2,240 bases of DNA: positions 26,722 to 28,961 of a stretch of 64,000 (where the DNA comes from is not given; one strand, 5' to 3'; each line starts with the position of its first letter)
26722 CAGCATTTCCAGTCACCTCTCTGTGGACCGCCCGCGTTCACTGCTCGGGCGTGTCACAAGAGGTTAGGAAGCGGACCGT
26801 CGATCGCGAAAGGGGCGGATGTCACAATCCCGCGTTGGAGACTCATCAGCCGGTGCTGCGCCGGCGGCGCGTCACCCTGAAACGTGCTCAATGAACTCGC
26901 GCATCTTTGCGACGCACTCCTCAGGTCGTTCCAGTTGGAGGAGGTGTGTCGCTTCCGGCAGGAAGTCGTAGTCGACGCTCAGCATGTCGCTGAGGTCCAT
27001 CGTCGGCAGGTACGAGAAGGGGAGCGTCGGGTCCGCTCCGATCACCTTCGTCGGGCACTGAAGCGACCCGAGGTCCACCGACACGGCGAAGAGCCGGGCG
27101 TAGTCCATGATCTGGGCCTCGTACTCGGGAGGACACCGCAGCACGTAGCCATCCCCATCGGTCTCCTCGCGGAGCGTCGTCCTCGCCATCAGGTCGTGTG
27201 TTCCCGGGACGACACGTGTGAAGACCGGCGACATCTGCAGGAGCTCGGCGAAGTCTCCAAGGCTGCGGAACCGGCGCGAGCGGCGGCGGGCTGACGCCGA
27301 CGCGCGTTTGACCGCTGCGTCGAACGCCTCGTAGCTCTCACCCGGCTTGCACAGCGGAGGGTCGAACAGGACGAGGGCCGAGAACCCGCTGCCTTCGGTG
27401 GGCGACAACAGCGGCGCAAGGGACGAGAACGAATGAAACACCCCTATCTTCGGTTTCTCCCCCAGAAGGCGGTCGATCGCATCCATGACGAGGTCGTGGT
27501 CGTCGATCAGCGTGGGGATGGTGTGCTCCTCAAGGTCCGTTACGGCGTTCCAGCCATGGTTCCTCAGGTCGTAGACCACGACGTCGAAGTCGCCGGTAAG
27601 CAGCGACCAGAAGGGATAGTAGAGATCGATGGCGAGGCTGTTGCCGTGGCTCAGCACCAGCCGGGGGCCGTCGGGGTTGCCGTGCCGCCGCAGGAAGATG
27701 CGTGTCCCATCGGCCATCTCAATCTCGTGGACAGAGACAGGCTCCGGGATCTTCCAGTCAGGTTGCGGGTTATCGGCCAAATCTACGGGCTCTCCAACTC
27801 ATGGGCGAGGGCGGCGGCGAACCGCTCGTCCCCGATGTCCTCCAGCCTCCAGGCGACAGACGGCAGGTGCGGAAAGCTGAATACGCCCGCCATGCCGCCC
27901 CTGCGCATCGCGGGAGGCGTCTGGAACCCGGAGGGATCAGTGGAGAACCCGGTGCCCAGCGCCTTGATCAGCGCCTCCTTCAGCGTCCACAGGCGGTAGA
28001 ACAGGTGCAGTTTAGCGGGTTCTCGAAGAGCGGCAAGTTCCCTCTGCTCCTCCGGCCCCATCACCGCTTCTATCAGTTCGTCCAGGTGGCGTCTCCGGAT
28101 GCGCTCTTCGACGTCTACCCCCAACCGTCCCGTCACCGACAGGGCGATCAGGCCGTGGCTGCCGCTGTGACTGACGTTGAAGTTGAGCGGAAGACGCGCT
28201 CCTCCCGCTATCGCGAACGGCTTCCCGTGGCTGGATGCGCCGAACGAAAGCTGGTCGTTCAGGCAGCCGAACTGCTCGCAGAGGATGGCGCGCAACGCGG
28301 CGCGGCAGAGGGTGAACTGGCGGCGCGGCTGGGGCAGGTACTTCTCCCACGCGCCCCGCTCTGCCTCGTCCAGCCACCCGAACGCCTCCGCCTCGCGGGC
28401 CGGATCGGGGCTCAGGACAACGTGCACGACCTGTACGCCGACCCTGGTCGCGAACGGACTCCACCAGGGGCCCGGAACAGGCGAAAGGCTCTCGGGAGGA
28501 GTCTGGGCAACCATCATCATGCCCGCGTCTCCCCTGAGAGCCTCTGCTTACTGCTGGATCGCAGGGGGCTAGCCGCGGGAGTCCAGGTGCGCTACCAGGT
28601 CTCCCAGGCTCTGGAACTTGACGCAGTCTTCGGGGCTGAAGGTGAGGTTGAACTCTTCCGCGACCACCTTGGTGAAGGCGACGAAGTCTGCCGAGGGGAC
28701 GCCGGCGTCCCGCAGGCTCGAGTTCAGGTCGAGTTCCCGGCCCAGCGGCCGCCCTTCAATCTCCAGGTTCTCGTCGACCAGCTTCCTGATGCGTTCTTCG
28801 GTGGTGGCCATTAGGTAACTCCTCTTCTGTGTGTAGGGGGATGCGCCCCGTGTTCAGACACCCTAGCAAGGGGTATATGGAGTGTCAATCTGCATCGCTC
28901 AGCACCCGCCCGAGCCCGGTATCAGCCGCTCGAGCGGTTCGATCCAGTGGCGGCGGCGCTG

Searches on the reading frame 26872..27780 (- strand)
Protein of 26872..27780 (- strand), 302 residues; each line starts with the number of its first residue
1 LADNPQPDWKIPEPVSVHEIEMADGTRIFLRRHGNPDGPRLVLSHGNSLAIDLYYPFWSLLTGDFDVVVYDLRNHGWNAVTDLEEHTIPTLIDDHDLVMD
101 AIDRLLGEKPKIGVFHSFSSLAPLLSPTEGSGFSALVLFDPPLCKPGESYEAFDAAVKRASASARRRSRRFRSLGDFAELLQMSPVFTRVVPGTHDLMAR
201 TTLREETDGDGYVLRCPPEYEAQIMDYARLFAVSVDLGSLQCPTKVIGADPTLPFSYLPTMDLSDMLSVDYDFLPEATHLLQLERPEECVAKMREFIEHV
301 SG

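Call 4: search_protein_families(library=pfam, proteins=[window:26872-27780:-], max_evalue=0.01)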
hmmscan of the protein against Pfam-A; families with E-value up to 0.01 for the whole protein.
window:26872-27780:- (302 aa): 1 family
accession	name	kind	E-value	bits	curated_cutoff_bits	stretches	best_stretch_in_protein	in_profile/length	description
PF12697.13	Abhydrolase_6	-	9.7e-12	46.4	26.3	1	41-291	1-216/217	Alpha/beta hydrolase family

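Call 37: find_homologous_proteins(query=window:26875-27780:-, max_evalue=1e-20)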
Query window:26875-27780:- (302 aa): 3109 proteins with E <= 1e-20 among 5270 candidates; the best 120 are listed.
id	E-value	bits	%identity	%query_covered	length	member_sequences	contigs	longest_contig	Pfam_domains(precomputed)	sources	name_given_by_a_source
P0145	8.2e-189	644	93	100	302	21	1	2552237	PF12697.14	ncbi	-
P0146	1.6e-165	568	83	100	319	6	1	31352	PF12697.14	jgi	-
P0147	3.2e-159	547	85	93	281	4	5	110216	PF12697.14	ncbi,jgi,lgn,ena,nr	ncbi:MAG: alpha/beta hydrolase [Chloroflexi bacterium]|nr:alpha/beta hydrolase [Chloroflexota bacter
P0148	6.7e-159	546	84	93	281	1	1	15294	PF12697.14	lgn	-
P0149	8.4e-139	480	67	100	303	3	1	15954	PF12697.14,PF12146.16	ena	-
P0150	3.9e-138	478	68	99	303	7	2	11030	PF12697.14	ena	-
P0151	9.8e-138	477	68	98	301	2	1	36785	PF12697.14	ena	-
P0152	8.3e-136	470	65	100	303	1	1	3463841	PF12697.14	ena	-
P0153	1.4e-134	466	67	98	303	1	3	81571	PF12697.14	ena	-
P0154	1.7e-134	466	68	96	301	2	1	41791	PF12697.14,PF00561.27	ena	-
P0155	1.8e-134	466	66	99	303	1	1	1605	PF12697.14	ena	-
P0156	9.1e-134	464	66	97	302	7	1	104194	PF12697.14,PF00561.27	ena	-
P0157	1.3e-133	463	70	97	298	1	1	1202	PF12697.14,PF00561.27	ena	-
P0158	1.6e-133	463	70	97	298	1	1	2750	PF12697.14,PF00561.27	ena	-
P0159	1.6e-133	463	67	99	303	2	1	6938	PF12697.14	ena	-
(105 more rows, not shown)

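Call 62: search_protein_families(library=ncbifam, proteins=[window:26872-27780:-], max_evalue=0.001)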
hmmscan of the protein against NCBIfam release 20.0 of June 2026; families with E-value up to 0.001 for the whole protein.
window:26872-27780:- (302 aa): 4 families
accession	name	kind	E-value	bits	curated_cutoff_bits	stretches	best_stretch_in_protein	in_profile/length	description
NF004514.1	PRK05855.1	equivalog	4.8e-08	32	455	1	20-102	4-87/578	SDR family oxidoreductase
TIGR02427.1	protocat_pcaD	equivalog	5.8e-07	29.2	255.85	1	32-103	6-77/251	3-oxoadipate enol-lactonase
NF051488.1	bifunc_PcaDC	exception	1.7e-06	27.4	390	0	32-102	6-75/375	bifunctional 3-oxoadipate enol-lactonase/4-carboxymuconolactone decarboxylase PcaDC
NF051487.1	bifunc_PcaCD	exception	6.3e-05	22.2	430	0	32-103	166-236/413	bifunctional 4-carboxymuconolactone decarboxylase/3-oxoadipate enol-lactonase PcaCD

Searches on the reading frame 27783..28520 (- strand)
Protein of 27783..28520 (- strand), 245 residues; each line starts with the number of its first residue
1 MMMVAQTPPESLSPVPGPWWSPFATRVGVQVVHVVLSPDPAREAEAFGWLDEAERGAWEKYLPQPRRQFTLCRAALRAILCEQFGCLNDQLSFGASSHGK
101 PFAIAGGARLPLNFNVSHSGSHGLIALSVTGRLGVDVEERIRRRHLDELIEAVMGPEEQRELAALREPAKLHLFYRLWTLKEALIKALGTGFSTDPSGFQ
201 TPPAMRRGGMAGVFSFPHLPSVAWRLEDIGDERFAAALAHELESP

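Call 4: search_protein_families(library=pfam, proteins=[window:27783-28520:-], max_evalue=0.01)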
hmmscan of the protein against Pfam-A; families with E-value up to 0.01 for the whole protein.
window:27783-28520:- (245 aa): 2 families
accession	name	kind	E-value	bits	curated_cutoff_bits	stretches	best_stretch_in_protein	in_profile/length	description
PF01648.25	ACPS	-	3.7e-18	66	25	1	133-237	2-109/111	4'-phosphopantetheinyl transferase superfamily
PF22624.1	AASDHPPT_N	-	2.4e-05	24.9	27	1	46-126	13-96/100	4'-phosphopantetheinyl transferase, N-terminal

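Call 62: search_protein_families(library=ncbifam, proteins=[window:27783-28520:-], max_evalue=0.001)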
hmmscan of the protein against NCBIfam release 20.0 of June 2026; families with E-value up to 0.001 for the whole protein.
window:27783-28520:- (245 aa): 4 families
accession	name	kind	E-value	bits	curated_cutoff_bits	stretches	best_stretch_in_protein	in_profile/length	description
NF042922.1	4PPT_HetI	equivalog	4.2e-22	78.6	370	1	59-193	50-184/235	4'-phosphopantetheinyl transferase HetI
NF007676.0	PRK10351.1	equivalog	5e-17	62.1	174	1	75-189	36-144/195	4'-phosphopantetheinyl transferase AcpT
TIGR00556.1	pantethn_trn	domain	2.6e-07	30.8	45.35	1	133-194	5-70/128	phosphopantetheine--protein transferase domain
NF047349.1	4PPT_AusB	equivalog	3.3e-06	26.7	225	1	85-194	57-154/205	aureusimine biosynthesis 4'-phosphopantetheinyl transferase AusB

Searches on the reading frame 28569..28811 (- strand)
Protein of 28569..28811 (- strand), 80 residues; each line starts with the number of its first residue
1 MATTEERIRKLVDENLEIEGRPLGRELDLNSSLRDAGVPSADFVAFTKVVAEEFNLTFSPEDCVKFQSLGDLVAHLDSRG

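Call 4: search_protein_families(library=pfam, proteins=[window:28569-28811:-], max_evalue=0.01)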
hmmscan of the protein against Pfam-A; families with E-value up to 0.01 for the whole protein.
window:28569-28811:- (80 aa): 1 family
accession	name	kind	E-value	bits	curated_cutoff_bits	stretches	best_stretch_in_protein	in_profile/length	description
PF00550.31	PP-binding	-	7e-08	33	20.8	1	7-76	2-67/67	Phosphopantetheine attachment site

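Call 62: search_protein_families(library=ncbifam, proteins=[window:28569-28811:-], max_evalue=0.001)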
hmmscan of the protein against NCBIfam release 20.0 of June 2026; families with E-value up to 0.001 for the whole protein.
window:28569-28811:- (80 aa): 5 families
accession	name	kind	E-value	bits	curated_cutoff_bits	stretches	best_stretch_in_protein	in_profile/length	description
NF002148.0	PRK00982.1-2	subfamily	3.8e-05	23.4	71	1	2-79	3-77/79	acyl carrier protein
NF002149.0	PRK00982.1-3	equivalog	0.00014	21.7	106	1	1-69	1-66/78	acyl carrier protein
NF002150.0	PRK00982.1-4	subfamily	0.00024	21.3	66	1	6-78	8-77/80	acyl carrier protein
TIGR00517.1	acyl_carrier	equivalog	0.00024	20.9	70.45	1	2-78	2-75/77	acyl carrier protein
NF002151.0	PRK00982.1-5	equivalog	0.00029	20.9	92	1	1-78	1-75/78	acyl carrier protein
